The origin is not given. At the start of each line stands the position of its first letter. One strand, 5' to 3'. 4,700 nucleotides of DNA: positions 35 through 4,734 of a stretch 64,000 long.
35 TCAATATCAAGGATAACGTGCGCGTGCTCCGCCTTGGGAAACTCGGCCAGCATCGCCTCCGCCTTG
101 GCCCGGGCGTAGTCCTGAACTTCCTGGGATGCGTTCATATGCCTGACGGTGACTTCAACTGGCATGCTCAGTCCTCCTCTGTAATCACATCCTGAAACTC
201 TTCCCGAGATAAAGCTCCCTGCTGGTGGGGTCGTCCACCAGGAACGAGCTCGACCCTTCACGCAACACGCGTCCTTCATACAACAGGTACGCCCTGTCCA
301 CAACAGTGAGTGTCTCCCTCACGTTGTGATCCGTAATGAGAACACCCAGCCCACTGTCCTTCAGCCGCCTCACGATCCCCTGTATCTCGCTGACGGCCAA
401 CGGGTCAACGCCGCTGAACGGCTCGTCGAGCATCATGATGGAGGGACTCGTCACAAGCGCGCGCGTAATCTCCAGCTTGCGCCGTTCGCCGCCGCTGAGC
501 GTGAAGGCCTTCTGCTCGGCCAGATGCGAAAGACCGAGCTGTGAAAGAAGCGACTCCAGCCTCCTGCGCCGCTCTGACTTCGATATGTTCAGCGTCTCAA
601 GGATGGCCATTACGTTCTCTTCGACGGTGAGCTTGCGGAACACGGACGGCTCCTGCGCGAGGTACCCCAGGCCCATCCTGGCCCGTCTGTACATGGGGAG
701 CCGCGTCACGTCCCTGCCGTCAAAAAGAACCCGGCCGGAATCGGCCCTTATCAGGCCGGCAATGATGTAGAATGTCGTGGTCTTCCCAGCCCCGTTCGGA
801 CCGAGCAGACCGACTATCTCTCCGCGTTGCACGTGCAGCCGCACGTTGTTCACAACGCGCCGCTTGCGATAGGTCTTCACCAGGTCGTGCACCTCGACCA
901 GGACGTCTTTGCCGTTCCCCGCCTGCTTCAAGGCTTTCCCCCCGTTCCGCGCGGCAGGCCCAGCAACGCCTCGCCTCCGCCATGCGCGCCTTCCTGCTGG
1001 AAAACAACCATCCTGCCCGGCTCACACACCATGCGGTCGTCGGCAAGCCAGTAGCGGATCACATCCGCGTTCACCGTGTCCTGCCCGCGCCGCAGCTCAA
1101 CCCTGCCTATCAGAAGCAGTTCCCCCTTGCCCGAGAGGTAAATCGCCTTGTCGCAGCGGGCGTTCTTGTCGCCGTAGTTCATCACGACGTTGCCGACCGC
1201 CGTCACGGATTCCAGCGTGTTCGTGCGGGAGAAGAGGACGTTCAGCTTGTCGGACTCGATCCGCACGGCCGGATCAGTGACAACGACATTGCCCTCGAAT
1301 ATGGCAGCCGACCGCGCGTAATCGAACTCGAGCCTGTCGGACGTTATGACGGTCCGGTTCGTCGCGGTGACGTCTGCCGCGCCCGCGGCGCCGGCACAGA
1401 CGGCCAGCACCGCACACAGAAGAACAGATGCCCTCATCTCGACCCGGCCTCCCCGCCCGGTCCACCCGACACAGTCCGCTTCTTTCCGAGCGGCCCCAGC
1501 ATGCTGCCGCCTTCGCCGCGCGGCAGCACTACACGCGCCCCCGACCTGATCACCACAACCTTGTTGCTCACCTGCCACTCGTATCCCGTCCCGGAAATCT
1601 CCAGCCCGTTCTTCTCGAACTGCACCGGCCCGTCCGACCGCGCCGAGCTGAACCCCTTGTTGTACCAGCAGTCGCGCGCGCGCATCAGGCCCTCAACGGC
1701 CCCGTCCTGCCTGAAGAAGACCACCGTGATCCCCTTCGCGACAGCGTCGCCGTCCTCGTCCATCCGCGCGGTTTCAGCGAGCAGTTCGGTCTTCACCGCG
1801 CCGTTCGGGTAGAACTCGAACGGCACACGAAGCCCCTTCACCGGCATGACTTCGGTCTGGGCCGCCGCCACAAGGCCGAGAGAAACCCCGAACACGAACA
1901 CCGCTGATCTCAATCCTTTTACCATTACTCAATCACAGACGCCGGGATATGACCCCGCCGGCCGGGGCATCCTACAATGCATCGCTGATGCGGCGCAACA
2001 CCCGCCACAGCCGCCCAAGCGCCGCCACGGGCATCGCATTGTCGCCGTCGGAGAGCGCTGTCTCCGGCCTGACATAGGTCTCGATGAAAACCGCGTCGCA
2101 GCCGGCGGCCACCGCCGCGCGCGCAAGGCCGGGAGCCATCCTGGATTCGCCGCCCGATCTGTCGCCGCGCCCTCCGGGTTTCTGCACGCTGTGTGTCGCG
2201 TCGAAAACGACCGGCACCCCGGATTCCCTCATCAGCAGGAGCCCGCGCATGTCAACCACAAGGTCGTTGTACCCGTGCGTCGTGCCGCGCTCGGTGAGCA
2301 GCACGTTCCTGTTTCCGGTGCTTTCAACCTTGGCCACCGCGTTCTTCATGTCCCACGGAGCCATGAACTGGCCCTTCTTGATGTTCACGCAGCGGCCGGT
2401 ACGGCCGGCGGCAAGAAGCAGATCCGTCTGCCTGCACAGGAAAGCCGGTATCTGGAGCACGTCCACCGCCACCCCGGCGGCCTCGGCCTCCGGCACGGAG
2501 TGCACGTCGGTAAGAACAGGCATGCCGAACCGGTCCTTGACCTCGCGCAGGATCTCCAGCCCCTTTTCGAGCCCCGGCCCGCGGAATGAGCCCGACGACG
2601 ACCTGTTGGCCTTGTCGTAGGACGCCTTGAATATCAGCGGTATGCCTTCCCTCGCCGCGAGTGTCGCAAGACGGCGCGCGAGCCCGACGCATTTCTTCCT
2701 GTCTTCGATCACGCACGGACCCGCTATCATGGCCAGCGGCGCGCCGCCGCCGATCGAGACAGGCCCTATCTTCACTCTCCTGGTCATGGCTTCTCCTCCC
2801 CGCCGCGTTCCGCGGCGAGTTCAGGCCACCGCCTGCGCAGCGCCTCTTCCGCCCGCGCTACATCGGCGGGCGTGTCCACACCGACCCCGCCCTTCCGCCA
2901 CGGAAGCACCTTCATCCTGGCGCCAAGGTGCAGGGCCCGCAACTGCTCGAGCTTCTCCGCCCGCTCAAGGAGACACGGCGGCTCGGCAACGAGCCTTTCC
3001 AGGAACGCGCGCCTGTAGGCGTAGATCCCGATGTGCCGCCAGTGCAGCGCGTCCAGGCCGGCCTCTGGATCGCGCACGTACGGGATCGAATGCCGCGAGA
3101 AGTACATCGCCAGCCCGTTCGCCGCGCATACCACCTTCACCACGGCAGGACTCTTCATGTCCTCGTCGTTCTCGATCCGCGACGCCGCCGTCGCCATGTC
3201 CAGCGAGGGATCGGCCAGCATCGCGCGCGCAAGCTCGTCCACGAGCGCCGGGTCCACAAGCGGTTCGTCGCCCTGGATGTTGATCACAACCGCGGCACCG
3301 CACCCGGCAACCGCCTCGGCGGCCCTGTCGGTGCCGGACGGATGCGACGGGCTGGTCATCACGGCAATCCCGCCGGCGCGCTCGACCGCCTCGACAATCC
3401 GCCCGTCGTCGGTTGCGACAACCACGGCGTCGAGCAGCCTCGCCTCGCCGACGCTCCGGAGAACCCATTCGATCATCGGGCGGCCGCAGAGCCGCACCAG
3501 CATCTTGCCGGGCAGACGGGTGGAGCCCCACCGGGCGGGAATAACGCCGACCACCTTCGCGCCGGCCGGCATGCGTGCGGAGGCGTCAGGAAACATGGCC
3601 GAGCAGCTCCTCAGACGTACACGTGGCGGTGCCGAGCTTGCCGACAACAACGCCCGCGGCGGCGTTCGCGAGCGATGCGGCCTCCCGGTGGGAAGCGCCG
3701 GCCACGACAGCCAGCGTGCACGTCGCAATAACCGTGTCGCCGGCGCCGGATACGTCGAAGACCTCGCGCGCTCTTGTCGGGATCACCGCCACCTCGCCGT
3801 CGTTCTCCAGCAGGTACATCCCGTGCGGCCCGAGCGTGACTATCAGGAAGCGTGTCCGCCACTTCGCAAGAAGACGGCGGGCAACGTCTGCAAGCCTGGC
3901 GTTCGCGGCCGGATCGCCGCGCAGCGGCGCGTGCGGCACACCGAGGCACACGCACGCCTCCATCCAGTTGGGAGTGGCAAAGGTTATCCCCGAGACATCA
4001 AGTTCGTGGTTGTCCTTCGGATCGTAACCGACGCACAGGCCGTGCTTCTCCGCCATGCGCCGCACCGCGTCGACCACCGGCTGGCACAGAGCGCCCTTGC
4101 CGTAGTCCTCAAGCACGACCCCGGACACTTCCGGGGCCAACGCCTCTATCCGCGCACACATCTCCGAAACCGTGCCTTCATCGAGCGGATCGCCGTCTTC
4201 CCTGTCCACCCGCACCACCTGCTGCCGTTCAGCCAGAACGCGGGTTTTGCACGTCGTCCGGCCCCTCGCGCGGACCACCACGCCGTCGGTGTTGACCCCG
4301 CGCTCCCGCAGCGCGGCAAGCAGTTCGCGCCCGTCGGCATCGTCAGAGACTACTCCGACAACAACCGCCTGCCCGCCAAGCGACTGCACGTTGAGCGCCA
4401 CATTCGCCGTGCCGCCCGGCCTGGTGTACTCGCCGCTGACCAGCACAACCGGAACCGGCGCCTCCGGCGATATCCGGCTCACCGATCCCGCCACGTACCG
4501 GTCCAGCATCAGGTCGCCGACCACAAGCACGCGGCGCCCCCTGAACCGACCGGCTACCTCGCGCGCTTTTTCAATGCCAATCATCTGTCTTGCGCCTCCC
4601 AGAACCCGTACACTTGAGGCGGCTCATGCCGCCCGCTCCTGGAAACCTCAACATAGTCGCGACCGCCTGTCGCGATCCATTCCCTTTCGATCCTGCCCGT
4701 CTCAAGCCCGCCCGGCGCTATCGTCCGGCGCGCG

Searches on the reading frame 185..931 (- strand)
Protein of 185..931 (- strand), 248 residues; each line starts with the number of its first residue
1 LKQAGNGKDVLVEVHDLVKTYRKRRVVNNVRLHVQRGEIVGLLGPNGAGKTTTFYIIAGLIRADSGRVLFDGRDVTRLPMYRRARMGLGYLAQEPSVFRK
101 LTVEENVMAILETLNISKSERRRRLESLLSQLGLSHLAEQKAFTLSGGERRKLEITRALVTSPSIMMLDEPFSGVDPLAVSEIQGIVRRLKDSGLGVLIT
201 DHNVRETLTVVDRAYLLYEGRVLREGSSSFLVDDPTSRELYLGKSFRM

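Call 21: search_protein_families(library=pfam, proteins=[window:185-931:-], max_evalue=0.001)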
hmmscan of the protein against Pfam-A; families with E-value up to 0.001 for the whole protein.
window:185-931:- (248 aa): 2 families
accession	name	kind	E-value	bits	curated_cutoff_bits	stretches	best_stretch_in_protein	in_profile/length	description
PF00005.33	ABC_tran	-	1.1e-37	130.2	25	1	27-172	1-136/137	ABC transporter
PF13304.12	AAA_21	-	6.2e-10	40.1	27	1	115-203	208-299/304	AAA domain, putative AbiEii toxin, Type IV TA system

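Call 89: find_encoding_contigs(protein=window:185-931:-, flank=10000, max_places=2)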
Protein window:185-931:- (248 aa): 7 contigs read that carry it; 2 places shown.
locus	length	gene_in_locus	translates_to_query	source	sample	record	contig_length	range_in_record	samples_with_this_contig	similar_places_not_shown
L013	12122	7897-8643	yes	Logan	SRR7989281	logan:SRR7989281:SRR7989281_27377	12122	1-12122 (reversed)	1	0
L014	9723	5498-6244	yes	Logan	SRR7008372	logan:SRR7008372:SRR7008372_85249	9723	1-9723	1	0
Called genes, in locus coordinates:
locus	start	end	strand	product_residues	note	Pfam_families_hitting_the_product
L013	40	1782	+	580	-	PF05496:RuvB_N (weak), PF13191:AAA_16 (faint), PF07724:AAA_2 (weak), PF13177:DNA_pol3_delta2, PF00004:AAA, PF07728:AAA_5 (weak), PF22608:DNAX_ATPase_lid, PF12169:DNA_pol3_gamma3, +1 more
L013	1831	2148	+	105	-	PF02575:YbaB_DNA_bd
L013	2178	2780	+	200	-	PF21176:RecR_HhH, PF13662:Toprim_4, PF01751:Toprim, PF21175:RecR_C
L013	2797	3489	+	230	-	PF01168:Ala_racemase_N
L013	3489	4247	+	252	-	-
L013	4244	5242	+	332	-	PF00294:PfkB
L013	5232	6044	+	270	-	PF02348:CTP_transf_3, PF12804:NTP_transf_3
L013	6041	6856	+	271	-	PF00793:DAHP_synth_1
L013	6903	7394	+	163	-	-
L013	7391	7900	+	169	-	PF03968:LptD_N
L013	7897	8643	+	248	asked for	PF00005:ABC_tran, PF13304:AAA_21 (faint)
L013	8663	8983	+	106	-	PF02482:Ribosomal_S30AE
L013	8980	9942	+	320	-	PF02603:Hpr_kinase_N, PF07475:Hpr_kinase_C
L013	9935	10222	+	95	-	PF00381:PTS-HPr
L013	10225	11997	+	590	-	PF05524:PEP-utilisers_N, PF00391:PEP-utilizers, PF02896:PEP-utilizers_C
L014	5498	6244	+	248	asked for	PF00005:ABC_tran, PF13304:AAA_21 (faint)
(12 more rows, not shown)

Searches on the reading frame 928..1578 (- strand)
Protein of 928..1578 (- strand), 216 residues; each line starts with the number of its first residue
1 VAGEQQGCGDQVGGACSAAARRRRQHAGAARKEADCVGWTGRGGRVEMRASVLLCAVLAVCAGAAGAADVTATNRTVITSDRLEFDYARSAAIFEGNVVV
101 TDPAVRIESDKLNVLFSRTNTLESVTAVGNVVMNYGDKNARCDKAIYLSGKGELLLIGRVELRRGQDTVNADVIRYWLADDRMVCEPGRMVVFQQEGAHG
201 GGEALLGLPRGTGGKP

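Call 21: search_protein_families(library=pfam, proteins=[window:928-1578:-], max_evalue=0.001)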
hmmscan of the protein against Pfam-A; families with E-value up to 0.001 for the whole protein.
window:928-1578:- (216 aa): 1 family
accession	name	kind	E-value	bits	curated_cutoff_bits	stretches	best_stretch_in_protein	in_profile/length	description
PF03968.19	LptD_N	-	4.3e-15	56.4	20.4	1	78-177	2-108/113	LptA/(LptD N-terminal domain) LPS transport protein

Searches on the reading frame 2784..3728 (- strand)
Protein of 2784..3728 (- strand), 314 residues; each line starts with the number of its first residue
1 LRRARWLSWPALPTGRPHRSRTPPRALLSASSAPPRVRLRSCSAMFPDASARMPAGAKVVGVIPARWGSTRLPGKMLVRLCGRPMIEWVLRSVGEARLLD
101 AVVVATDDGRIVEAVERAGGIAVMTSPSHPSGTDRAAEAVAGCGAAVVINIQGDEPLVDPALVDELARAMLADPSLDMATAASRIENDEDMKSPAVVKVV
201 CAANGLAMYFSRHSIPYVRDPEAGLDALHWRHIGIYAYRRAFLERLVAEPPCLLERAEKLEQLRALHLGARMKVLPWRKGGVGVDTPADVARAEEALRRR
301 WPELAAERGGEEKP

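Call 21: search_protein_families(library=pfam, proteins=[window:2784-3728:-], max_evalue=0.001)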
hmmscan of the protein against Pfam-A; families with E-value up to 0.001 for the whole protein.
window:2784-3728:- (314 aa): 2 families
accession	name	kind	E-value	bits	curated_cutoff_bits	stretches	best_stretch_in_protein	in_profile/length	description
PF02348.25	CTP_transf_3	-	2.1e-54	185.1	22.6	1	61-267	2-212/217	Cytidylyltransferase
PF12804.13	NTP_transf_3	-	1.6e-09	38.6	27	1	74-183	15-123/160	MobA-like NTP transferase domain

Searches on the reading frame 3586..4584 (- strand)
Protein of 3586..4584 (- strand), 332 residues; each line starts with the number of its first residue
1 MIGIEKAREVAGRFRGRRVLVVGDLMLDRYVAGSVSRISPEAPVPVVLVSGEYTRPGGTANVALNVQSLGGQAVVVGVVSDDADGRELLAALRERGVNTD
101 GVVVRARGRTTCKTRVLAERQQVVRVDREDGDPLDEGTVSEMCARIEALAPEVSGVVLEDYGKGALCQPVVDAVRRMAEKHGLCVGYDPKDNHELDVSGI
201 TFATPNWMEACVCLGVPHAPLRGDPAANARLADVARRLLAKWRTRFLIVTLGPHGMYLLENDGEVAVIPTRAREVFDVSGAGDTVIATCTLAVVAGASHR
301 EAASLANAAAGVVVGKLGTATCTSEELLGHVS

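Call 21: search_protein_families(library=pfam, proteins=[window:3586-4584:-], max_evalue=0.001)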
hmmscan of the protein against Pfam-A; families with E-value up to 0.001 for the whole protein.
window:3586-4584:- (332 aa): 1 family
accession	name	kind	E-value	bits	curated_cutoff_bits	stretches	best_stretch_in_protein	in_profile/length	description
PF00294.29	PfkB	-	2.8e-40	139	25.8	1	18-324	3-300/302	pfkB family carbohydrate kinase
